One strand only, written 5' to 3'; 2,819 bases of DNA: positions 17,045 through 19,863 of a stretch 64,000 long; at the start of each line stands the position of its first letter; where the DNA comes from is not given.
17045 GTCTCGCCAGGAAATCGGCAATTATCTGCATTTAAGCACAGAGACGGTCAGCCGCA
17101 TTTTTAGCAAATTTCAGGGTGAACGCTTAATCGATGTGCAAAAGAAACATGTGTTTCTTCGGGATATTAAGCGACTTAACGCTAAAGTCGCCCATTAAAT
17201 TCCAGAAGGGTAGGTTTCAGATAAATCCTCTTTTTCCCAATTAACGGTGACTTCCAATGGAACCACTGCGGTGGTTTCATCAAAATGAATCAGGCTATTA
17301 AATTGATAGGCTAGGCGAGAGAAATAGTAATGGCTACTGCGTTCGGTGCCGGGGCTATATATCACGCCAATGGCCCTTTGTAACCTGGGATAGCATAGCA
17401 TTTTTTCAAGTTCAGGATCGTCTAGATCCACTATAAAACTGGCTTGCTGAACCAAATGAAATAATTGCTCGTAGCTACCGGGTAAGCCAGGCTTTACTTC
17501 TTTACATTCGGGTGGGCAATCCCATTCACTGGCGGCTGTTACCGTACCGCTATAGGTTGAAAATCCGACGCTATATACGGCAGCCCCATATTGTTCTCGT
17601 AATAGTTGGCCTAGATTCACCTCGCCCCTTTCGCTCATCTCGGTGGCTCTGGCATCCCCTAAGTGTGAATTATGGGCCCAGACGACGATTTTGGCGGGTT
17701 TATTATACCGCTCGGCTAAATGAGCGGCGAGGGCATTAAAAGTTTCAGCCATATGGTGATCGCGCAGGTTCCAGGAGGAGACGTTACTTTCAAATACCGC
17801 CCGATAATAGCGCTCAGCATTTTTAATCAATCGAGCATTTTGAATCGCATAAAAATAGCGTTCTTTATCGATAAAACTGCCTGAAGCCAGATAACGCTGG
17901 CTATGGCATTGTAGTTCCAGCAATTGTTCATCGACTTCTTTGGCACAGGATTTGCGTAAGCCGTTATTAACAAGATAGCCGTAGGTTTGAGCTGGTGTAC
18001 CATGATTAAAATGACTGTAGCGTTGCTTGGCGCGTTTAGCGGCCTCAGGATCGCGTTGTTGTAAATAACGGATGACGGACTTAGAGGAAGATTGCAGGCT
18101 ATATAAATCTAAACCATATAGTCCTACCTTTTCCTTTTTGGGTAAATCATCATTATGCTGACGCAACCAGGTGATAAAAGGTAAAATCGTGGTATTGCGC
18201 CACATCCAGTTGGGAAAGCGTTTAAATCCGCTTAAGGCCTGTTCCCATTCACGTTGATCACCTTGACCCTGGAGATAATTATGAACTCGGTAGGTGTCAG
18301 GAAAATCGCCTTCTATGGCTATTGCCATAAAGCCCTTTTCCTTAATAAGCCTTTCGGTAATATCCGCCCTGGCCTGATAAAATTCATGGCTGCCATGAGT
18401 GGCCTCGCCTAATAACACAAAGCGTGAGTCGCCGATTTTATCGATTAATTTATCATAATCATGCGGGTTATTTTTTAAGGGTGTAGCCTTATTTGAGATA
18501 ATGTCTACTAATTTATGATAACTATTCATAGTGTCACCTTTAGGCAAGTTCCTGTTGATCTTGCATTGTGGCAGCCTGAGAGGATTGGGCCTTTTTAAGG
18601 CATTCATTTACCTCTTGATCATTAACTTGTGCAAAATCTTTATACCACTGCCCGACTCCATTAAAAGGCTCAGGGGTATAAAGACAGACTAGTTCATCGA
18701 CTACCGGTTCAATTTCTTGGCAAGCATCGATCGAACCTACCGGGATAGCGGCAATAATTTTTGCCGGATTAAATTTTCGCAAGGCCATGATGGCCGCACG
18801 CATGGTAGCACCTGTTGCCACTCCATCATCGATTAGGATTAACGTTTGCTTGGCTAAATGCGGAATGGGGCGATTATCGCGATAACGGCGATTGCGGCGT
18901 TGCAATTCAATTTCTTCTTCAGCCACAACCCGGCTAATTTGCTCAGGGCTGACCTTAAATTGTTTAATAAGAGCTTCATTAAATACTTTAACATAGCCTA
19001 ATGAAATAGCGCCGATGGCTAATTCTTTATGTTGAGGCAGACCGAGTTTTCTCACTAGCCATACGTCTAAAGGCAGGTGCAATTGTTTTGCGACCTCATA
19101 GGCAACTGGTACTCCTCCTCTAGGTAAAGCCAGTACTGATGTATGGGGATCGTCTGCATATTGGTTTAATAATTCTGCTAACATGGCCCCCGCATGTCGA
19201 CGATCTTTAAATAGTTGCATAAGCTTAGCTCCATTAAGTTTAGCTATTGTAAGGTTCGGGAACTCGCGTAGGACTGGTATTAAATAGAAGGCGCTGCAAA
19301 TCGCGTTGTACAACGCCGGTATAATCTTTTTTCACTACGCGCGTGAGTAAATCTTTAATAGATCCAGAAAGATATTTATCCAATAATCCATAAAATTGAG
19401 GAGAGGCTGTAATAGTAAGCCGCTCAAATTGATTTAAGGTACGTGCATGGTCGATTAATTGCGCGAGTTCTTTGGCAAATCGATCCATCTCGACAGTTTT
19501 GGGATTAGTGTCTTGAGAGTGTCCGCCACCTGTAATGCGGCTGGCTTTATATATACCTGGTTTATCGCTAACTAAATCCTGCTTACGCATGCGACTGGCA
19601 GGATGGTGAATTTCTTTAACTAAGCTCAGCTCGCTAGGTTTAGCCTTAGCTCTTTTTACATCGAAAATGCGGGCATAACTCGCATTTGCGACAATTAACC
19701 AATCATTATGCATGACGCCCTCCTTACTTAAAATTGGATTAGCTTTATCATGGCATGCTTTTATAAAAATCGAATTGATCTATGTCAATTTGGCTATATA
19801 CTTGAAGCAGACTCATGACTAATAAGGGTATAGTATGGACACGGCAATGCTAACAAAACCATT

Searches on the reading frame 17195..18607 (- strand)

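Call 30: search_protein_families(library=pfam, proteins=[window:17195-18607:-], max_evalue=0.001)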
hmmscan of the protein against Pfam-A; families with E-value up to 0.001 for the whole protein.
window:17195-18607:- (470 aa): 2 families
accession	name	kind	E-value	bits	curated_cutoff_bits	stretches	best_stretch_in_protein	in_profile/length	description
PF05139.19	Erythro_esteras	-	8.5e-125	417.6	26.4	1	88-445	1-358/358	Erythromycin esterase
PF04187.18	Cofac_haem_bdg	-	9.8e-05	22.9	27.7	0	54-316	1-203/213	Haem-binding uptake, Tiki superfamily, ChaN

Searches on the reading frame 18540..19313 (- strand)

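Call 30: search_protein_families(library=pfam, proteins=[window:18540-19313:-], max_evalue=0.001)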
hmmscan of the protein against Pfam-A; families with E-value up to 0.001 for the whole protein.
window:18540-19313:- (257 aa): 1 family
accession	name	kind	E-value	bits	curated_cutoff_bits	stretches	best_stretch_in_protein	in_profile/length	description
PF00156.33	Pribosyltran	-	4.5e-15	55.8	26.3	1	41-192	15-124/158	Phosphoribosyl transferase domain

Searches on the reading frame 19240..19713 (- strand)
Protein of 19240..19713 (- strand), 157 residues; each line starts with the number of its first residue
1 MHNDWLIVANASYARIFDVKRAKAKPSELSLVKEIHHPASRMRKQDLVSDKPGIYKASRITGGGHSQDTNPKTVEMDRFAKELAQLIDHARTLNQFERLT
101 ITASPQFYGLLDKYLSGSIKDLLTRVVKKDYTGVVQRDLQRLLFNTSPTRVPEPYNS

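Call 30: search_protein_families(library=pfam, proteins=[window:19240-19713:-], max_evalue=0.001)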
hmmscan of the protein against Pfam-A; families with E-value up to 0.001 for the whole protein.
window:19240-19713:- (157 aa): 2 families
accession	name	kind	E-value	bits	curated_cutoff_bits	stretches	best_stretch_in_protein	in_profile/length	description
PF10116.14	Host_attach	-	6.5e-32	111.4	26.7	1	5-141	1-136/138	Protein required for attachment to host cells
PF18856.6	baeRF_family12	-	1.7e-21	77.7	27.7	1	5-140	3-135/138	Bacterial archaeo-eukaryotic release factor family 12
